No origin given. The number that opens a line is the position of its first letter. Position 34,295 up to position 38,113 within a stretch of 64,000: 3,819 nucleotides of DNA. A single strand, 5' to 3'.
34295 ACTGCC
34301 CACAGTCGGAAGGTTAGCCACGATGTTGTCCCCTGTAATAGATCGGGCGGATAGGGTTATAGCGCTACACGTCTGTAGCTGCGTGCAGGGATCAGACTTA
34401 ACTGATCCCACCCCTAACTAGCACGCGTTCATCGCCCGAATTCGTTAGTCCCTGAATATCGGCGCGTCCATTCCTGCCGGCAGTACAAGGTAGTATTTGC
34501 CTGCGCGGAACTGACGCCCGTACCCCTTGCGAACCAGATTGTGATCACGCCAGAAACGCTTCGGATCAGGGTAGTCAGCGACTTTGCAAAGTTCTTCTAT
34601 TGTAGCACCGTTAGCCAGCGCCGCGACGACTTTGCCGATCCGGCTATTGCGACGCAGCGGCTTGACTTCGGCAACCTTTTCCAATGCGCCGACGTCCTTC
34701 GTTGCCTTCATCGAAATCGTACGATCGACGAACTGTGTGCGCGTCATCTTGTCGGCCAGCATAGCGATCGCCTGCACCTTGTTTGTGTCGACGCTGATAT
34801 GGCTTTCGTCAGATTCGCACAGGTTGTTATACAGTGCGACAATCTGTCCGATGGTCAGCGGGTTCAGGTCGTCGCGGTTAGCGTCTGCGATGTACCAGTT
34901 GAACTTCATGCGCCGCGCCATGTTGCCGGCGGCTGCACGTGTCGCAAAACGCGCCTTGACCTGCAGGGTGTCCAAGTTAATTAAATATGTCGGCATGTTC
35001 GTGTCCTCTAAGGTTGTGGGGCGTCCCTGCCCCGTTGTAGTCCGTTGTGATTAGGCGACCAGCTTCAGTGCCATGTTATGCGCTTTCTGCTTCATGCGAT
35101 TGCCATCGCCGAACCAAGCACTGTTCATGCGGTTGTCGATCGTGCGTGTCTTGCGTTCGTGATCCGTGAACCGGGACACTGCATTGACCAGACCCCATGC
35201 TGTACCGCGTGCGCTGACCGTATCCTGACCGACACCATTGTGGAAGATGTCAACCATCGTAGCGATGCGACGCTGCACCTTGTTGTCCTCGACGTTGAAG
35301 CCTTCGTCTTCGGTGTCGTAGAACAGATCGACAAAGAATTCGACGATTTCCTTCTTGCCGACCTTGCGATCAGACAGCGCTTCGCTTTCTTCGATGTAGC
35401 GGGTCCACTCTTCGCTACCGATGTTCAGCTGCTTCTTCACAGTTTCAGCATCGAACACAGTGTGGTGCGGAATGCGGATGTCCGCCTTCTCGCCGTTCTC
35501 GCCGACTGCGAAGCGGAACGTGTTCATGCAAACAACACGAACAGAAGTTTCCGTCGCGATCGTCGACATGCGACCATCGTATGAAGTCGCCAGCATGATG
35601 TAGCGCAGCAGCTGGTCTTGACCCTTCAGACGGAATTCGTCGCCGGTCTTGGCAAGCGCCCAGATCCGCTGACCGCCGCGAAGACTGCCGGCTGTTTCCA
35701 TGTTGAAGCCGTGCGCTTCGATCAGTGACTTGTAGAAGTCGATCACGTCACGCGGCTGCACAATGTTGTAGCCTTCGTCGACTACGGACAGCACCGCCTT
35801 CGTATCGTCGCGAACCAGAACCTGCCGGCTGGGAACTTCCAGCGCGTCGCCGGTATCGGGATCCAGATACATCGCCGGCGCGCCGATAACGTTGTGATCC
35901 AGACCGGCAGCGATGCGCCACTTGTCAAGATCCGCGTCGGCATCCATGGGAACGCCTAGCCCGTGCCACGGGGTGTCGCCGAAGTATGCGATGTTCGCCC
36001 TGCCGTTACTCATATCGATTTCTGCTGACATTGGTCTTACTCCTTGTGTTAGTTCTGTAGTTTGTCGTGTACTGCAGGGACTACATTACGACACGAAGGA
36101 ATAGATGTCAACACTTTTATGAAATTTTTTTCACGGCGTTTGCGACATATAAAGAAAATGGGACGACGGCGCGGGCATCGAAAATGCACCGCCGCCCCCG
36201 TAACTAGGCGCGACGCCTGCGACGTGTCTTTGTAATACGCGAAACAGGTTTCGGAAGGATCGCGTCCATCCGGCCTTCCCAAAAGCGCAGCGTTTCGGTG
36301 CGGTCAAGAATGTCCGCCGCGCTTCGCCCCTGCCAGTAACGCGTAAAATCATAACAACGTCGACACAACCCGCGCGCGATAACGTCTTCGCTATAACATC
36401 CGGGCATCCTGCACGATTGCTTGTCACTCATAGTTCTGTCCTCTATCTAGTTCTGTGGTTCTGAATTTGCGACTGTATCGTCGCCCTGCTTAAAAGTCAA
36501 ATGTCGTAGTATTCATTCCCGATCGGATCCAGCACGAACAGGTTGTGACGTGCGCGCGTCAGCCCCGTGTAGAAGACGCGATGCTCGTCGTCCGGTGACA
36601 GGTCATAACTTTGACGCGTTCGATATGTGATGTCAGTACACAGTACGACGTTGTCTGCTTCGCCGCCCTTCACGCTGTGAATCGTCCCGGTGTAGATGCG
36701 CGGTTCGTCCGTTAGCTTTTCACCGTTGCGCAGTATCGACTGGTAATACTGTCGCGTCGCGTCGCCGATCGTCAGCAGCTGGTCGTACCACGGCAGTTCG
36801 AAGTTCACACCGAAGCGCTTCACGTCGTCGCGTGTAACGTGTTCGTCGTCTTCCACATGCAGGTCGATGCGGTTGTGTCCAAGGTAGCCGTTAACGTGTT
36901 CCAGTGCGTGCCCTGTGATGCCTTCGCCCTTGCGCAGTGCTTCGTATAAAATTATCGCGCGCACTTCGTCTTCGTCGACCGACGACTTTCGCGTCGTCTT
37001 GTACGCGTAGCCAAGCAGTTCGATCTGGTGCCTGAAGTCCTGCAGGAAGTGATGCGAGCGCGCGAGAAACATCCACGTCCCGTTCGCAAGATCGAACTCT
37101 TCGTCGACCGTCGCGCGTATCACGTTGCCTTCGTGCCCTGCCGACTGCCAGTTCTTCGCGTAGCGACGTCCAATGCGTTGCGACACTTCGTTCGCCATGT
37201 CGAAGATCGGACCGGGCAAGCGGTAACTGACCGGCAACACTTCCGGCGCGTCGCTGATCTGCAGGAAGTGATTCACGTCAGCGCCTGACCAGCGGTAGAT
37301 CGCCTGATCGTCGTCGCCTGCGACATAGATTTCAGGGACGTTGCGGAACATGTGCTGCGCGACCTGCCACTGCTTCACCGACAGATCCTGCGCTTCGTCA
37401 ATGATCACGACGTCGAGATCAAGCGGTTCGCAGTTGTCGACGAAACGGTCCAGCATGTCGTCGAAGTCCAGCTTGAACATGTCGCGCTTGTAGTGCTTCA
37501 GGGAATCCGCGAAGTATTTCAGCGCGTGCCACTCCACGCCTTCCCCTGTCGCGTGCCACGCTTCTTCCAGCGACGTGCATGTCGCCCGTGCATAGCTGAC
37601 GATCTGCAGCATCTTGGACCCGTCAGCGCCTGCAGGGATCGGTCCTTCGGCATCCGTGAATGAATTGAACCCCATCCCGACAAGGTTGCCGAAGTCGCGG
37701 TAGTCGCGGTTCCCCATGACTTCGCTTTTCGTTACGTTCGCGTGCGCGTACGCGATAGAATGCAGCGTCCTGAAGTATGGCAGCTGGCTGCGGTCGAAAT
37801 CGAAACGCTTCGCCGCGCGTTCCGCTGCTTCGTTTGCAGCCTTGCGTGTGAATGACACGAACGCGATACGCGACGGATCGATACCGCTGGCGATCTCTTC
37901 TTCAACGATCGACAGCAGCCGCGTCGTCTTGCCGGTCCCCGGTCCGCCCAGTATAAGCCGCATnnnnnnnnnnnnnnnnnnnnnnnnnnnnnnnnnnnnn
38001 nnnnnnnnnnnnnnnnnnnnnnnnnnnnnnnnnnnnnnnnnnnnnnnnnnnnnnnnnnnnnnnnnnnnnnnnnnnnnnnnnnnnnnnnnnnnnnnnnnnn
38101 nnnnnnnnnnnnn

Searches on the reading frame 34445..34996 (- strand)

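Call 3: search_protein_families(library=pfam, proteins=[window:34445-34996:-], max_evalue=0.1)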
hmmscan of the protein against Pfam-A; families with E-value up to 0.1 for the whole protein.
window:34445-34996:- (183 aa): 1 family
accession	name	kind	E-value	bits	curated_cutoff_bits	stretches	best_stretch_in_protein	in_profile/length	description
PF20901.3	Sf6_terminase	-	0.025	15.1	27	0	122-150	8-36/106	Bacteriophage Sf6, terminase small subunit-like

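Call 4: search_protein_families(library=phrogs, proteins=[window:34445-34996:-], max_evalue=0.01)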
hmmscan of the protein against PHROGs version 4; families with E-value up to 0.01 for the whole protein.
window:34445-34996:- (183 aa): 0 families

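Call 16: search_protein_families(library=ncbifam, proteins=[window:34445-34996:-], max_evalue=1)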
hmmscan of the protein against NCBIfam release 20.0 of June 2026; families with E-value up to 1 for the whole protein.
window:34445-34996:- (183 aa): 0 families

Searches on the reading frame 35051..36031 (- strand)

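Call 3: search_protein_families(library=pfam, proteins=[window:35051-36031:-], max_evalue=0.1)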
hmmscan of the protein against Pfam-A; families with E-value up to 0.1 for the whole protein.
window:35051-36031:- (326 aa): 2 families
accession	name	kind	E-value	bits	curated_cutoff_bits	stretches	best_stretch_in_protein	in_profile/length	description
PF06067.16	DUF932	-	1.8e-56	191.9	23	1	80-306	1-227/227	Domain of unknown function (DUF932)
PF24523.1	DUF7595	-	0.096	12.5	27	0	144-201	176-231/306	Domain of unknown function (DUF7595)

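Call 4: search_protein_families(library=phrogs, proteins=[window:35051-36031:-], max_evalue=0.01)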
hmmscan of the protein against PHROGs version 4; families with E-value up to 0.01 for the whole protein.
window:35051-36031:- (326 aa): 1 family
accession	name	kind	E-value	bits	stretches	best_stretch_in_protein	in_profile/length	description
phrog_1221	-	unknown function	1.6e-61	209.3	1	1-325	16-348/355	-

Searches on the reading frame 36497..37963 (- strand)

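Call 3: search_protein_families(library=pfam, proteins=[window:36497-37963:-], max_evalue=0.1)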
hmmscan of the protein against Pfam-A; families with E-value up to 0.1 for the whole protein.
window:36497-37963:- (488 aa): 11 families
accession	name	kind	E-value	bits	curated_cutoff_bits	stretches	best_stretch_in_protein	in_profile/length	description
PF00580.27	UvrD-helicase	-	2.1e-30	106.7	23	1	3-238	17-268/271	UvrD/REP helicase N-terminal domain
PF13245.12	AAA_19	-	1.8e-18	67.4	25.1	1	3-224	15-132/134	AAA domain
PF13538.12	UvrD_C_2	-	1e-09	38.6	27.4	1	423-477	2-51/52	UvrD-like helicase C-terminal domain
PF01443.25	Viral_helicase1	-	3.3e-09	37.4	21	1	377-477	140-226/228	Viral superfamily 1 RNA helicase core domain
PF13361.12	UvrD_C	-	1.9e-08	34.5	25.6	1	416-477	280-345/350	UvrD-like helicase C-terminal domain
PF13604.12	AAA_30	-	5.4e-05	23.4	27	1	2-49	21-65/191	AAA domain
PF13401.12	AAA_22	-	0.00012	22.8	27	1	164-205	65-107/130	AAA domain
PF09848.15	SLFN-g3_helicase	-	0.00017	21.4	24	0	3-23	5-25/354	Schlafen group 3, DNA/RNA helicase domain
PF13086.12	AAA_11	-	0.007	16.6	27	0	2-53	20-76/257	AAA domain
PF00004.35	AAA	-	0.0081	17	21.2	1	3-56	2-52/131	ATPase family associated with various cellular activities (AAA)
PF13173.12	AAA_14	-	0.014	15.8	27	0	3-49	6-48/129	AAA domain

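Call 4: search_protein_families(library=phrogs, proteins=[window:36497-37963:-], max_evalue=0.01)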
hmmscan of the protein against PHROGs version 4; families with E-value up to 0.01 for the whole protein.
window:36497-37963:- (488 aa): 4 families
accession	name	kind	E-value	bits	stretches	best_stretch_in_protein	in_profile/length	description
phrog_1967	-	DNA, RNA and nucleotide metabolism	1.3e-73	249.9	1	3-480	170-669/776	DNA helicase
phrog_325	-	DNA, RNA and nucleotide metabolism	2.6e-09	36.9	1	4-81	495-560/986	Dda-like helicase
phrog_25411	-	unknown function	0.0014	18.4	0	2-79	233-307/627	-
phrog_25205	-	unknown function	0.0044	16.3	0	185-232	186-232/607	-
